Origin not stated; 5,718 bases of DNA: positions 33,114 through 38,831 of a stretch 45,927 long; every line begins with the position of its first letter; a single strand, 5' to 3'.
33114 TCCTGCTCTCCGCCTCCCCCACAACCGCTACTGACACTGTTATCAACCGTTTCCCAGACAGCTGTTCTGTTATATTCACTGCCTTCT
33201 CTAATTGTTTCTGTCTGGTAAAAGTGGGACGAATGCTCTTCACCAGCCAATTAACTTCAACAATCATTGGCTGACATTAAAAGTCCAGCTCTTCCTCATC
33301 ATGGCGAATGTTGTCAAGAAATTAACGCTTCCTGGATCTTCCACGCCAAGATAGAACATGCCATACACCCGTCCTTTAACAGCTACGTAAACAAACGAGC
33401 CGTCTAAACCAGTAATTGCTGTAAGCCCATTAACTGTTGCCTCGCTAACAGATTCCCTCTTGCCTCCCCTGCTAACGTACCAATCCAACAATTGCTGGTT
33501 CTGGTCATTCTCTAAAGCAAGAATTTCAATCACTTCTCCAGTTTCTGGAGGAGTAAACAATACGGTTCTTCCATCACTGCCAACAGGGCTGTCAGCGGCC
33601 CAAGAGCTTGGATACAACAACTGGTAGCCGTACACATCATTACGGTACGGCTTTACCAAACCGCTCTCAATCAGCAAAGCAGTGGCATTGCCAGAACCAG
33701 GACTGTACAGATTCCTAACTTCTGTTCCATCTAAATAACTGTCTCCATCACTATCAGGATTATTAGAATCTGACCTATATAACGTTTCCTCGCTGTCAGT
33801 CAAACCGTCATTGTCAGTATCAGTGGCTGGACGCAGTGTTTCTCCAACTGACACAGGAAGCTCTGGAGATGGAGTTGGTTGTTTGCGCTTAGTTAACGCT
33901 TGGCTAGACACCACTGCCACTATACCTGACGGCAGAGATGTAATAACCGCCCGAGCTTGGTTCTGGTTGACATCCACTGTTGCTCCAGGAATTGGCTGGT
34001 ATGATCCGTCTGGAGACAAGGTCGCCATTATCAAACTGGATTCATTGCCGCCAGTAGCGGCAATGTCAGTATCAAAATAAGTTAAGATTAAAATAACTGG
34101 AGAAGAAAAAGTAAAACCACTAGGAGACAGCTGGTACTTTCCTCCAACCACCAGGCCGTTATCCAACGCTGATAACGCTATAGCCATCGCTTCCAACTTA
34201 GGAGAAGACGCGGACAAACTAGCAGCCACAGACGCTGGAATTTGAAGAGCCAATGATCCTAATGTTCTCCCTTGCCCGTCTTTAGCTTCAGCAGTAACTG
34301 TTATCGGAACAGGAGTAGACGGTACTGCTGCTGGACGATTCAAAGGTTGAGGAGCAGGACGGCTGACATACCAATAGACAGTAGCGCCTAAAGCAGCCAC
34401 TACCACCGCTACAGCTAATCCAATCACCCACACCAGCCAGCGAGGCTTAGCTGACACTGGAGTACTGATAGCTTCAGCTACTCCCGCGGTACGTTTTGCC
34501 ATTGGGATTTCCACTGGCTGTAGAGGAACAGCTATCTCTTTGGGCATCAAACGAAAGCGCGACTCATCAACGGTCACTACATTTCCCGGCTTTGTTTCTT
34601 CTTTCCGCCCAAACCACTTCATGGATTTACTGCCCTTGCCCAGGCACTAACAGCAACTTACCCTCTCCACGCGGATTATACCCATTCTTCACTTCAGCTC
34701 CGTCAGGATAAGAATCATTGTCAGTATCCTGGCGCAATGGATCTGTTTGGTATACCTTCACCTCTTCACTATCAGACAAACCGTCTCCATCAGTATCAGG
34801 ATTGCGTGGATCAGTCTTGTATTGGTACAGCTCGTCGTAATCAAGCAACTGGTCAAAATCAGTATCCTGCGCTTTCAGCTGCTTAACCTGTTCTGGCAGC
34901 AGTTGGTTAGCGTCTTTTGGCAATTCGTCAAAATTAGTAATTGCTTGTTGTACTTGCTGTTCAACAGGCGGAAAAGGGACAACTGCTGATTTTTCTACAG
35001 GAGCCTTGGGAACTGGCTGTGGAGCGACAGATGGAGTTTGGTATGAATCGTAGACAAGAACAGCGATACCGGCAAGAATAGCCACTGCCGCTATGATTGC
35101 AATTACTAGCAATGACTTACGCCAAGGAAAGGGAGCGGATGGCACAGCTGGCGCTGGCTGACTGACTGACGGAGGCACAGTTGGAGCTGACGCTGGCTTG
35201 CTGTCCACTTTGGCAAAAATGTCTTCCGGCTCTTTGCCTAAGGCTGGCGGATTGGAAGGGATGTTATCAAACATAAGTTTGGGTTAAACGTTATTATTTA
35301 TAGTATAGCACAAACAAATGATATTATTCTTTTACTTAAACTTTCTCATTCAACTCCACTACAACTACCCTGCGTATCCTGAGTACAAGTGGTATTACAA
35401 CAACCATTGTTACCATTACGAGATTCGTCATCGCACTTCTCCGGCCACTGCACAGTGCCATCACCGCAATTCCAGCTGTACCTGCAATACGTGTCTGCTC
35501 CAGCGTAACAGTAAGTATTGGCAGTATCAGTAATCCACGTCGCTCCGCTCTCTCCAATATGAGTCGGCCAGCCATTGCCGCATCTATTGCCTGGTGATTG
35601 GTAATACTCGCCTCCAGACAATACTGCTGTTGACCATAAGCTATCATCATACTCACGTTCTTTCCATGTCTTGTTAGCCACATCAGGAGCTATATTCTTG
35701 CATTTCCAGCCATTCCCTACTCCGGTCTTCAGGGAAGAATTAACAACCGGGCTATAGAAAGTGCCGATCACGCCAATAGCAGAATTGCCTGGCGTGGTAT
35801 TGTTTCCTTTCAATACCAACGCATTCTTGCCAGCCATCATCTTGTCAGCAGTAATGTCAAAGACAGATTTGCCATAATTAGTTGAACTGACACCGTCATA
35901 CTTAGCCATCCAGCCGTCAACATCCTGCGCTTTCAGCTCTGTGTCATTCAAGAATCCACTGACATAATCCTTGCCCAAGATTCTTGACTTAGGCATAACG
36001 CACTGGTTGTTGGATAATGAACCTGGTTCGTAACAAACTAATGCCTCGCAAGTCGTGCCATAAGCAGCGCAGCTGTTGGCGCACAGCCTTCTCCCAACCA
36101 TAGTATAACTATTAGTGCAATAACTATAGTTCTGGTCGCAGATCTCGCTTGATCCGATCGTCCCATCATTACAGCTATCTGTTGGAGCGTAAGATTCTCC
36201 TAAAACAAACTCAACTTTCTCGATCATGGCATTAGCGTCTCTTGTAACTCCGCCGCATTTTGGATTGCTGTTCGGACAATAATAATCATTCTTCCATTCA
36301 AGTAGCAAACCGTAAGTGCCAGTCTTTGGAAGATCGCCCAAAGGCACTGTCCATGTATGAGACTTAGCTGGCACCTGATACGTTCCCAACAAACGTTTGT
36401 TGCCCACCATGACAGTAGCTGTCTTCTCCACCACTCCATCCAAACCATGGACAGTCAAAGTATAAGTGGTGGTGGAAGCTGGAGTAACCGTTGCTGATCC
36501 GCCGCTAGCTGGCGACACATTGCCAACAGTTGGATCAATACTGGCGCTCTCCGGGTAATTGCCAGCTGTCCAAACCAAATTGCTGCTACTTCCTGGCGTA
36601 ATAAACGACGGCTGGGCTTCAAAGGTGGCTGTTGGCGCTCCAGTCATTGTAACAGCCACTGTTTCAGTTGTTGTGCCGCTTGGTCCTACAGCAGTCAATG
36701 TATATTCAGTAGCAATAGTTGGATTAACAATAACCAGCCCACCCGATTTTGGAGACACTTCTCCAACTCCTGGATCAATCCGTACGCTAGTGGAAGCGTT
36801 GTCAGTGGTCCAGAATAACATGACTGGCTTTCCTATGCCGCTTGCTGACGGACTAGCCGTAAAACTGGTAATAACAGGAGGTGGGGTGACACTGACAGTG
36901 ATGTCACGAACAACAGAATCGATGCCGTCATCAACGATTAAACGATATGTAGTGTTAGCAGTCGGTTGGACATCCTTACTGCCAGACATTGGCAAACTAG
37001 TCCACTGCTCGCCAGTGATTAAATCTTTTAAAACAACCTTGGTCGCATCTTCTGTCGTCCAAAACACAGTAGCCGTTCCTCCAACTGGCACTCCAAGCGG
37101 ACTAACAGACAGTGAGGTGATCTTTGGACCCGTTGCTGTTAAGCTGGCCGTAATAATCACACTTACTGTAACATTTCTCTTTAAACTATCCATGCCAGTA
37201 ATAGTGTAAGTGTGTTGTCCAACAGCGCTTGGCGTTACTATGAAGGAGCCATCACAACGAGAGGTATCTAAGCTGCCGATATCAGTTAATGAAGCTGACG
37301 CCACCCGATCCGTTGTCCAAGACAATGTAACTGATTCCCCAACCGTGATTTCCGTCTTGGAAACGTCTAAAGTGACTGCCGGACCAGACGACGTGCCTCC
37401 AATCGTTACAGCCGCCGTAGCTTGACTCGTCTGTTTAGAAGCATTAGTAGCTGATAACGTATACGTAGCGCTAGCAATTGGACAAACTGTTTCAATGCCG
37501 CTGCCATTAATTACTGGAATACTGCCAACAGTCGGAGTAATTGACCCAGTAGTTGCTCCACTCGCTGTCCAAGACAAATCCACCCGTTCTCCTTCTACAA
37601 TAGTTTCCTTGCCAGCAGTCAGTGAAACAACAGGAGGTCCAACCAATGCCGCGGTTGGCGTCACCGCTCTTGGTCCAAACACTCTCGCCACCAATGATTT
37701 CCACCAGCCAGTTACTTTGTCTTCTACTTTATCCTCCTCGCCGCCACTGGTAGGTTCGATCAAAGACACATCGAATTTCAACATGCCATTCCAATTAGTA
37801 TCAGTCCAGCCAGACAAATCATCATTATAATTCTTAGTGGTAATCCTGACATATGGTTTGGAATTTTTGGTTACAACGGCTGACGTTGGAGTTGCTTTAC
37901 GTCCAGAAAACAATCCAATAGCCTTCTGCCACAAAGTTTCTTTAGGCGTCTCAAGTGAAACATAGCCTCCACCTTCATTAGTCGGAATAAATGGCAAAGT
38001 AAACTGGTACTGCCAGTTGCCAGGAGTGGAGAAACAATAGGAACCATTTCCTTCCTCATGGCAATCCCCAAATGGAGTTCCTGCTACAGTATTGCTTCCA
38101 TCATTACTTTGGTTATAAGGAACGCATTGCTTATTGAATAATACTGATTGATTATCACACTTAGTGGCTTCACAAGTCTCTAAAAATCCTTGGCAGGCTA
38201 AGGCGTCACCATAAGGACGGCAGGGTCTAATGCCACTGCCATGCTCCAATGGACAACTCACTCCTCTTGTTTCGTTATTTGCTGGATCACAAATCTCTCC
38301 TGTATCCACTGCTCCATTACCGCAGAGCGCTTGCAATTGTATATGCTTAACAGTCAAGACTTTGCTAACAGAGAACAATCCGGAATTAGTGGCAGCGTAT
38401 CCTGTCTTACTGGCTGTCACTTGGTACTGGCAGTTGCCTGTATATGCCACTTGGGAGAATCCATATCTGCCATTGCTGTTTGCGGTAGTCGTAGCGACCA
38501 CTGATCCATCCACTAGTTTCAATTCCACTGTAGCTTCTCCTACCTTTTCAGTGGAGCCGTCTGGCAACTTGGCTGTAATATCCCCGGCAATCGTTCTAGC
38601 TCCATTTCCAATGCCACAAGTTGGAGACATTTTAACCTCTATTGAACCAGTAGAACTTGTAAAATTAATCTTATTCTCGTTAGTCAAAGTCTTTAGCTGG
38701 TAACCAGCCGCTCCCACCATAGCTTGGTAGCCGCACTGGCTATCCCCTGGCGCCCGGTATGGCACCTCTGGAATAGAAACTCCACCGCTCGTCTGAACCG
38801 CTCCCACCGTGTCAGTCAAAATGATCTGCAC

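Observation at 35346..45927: Open-ended >3,500-aa mosaic exoprotein: LamG, IPT, 7 Kelch-like blades, 7 FG-GAP blades, Cys-rich CGDG repeats, 5 Ig-like modules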

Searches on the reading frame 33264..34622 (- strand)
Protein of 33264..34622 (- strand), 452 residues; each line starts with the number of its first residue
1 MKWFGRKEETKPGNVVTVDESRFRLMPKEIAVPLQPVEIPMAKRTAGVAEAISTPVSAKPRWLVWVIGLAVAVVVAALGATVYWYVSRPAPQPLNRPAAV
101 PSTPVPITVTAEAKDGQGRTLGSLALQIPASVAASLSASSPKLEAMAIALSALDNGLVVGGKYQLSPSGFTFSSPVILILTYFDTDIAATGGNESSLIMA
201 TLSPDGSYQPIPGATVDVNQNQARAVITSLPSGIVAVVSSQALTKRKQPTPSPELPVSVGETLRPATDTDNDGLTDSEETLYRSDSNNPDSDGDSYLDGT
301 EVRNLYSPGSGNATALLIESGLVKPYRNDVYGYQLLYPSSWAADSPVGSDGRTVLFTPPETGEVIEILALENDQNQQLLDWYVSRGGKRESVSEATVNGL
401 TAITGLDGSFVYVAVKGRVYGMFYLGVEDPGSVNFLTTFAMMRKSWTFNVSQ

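Call 7: search_protein_families(library=pfam, proteins=[window:33264-34622:-], max_evalue=0.001)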
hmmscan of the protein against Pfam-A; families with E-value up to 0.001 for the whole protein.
window:33264-34622:- (452 aa): 1 family
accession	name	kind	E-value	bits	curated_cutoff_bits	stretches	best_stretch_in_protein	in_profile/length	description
PF18884.5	TSP3_bac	-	0.00024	21.3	25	1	268-289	1-22/22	Bacterial TSP3 repeat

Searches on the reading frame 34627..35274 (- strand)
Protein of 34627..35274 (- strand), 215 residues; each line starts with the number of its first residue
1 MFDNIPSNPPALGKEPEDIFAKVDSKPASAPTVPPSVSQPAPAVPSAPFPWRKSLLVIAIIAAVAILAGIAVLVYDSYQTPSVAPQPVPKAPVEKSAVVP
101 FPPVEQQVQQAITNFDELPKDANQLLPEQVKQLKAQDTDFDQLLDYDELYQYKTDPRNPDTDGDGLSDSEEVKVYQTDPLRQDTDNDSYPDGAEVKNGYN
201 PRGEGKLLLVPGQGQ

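Call 7: search_protein_families(library=pfam, proteins=[window:34627-35274:-], max_evalue=0.001)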
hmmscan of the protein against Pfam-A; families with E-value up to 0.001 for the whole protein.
window:34627-35274:- (215 aa): 1 family
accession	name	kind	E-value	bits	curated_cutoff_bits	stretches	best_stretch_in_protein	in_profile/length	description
PF18884.5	TSP3_bac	-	3.4e-12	46.4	25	1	160-181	1-21/22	Bacterial TSP3 repeat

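Call 16: find_encoding_contigs(protein=window:34627-35274:-, flank=10000, max_places=6)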
Protein window:34627-35274:- (215 aa): no gene with exactly this product is on record in the collection.

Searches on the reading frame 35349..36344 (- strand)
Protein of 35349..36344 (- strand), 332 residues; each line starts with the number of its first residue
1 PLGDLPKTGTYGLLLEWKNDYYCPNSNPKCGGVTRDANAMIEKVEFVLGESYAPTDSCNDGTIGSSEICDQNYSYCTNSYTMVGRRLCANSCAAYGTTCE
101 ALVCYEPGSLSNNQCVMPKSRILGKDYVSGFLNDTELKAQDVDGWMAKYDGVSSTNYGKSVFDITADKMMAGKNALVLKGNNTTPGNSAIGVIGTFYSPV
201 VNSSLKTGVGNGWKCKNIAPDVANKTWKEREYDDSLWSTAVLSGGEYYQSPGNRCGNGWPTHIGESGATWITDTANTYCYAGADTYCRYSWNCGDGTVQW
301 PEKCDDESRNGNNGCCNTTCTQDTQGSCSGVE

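Call 44: search_solved_structures(query=window:35349-36329:-, max_evalue=10, show_alignments=2)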
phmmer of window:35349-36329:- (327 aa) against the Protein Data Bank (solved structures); distinct sequences matched with E-value up to 10: 1.
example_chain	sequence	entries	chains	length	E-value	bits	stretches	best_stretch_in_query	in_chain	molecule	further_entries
5bum_A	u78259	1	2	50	0.63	12.4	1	71-108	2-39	Chitinase A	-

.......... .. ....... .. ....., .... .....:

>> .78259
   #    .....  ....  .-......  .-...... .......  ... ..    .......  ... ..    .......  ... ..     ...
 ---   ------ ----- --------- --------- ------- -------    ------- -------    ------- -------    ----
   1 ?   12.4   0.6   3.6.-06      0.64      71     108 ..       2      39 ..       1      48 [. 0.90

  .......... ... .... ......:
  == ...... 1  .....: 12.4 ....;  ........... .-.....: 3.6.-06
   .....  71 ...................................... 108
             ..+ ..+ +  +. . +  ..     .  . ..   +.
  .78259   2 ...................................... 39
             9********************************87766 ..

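Call 76: find_homologous_proteins(query=window:35349-36344:-, max_evalue=0.001)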
Query window:35349-36344:-: 817 candidates shared short words with the query, none scored E <= 0.001.
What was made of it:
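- Tried and rejected: The C-terminal 332 aa have no homologues in the word-indexed search and no PDB sequence relatives (calls 44, 76).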

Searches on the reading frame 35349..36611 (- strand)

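Call 10: search_protein_families(library=pfam, proteins=[window:35349-36611:-], max_evalue=1)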
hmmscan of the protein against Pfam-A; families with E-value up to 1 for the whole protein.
window:35349-36611:- (421 aa): 1 family
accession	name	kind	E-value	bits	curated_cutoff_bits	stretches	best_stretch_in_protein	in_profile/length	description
PF00801.26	PKD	-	0.57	10.7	23.5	0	376-389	30-43/80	PKD domain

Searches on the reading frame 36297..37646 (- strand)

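Call 10: search_protein_families(library=pfam, proteins=[window:36297-37646:-], max_evalue=1)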
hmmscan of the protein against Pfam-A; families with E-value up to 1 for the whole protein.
window:36297-37646:- (450 aa): 2 families
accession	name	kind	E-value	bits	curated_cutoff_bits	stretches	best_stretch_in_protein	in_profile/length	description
PF21602.3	GldM_3rd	-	0.023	15.4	25.2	0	369-407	33-72/82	GldM third domain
PF13927.12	Ig_3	-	0.31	12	30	0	4-68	1-63/78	Immunoglobulin domain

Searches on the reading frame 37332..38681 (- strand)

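Call 10: search_protein_families(library=pfam, proteins=[window:37332-38681:-], max_evalue=1)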
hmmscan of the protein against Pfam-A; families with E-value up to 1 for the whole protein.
window:37332-38681:- (450 aa): 4 families
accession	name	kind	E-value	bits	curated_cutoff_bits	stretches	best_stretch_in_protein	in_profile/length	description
PF13620.12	CarboxypepD_reg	-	4.2e-07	30.6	32.3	1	41-105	8-69/82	Carboxypeptidase regulatory-like domain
PF17210.9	SdrD_B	-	2.6e-05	24.8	29.7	1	45-100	22-75/112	SdrD B-like domain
PF11974.14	bMG3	-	0.13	12.7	34.9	0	45-89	26-73/103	Bacterial alpha-2-macroglobulin MG3 domain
PF17936.7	Big_6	-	0.42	11.3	27.6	1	49-78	24-53/83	Bacterial Ig domain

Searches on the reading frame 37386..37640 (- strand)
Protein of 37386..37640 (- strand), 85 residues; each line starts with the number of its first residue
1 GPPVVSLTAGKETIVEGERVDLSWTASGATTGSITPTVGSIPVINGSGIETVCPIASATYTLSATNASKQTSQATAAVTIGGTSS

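Call 80: search_solved_structures(query=A6, max_evalue=10, show_alignments=1)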
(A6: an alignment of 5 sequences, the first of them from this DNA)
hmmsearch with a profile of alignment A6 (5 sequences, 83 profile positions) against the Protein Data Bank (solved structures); distinct sequences matched with E-value up to 10: 9.
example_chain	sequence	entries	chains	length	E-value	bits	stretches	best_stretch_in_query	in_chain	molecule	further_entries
8v52_D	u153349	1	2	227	0.28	14.7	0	18-66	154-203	2A10 Fab Heavy Chain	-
7mu4_H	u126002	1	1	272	0.31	14.6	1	41-78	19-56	D24.M01 Fab Heavy Chain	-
9jzq_A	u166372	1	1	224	0.37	14.4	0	46-77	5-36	WLL-1 Fab heavy chain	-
9ml1_H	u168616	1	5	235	0.55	13.8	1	44-78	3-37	D24.1M01 Heavy Chain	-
4noa_A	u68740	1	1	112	0.73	13.4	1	50-76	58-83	Type 4 fimbrial biogenesis protein PilE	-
7rrm_C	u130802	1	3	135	1.1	12.8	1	45-72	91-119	Transmembrane emp24 domain-containing protein 1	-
4wi0_B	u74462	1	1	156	2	12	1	31-80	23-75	Cellulosomal scaffoldin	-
9gvn_C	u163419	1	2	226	5.4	10.6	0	18-66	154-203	Fab heavy chain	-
6apb_H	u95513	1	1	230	7.8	10.1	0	18-66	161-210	IgG H chain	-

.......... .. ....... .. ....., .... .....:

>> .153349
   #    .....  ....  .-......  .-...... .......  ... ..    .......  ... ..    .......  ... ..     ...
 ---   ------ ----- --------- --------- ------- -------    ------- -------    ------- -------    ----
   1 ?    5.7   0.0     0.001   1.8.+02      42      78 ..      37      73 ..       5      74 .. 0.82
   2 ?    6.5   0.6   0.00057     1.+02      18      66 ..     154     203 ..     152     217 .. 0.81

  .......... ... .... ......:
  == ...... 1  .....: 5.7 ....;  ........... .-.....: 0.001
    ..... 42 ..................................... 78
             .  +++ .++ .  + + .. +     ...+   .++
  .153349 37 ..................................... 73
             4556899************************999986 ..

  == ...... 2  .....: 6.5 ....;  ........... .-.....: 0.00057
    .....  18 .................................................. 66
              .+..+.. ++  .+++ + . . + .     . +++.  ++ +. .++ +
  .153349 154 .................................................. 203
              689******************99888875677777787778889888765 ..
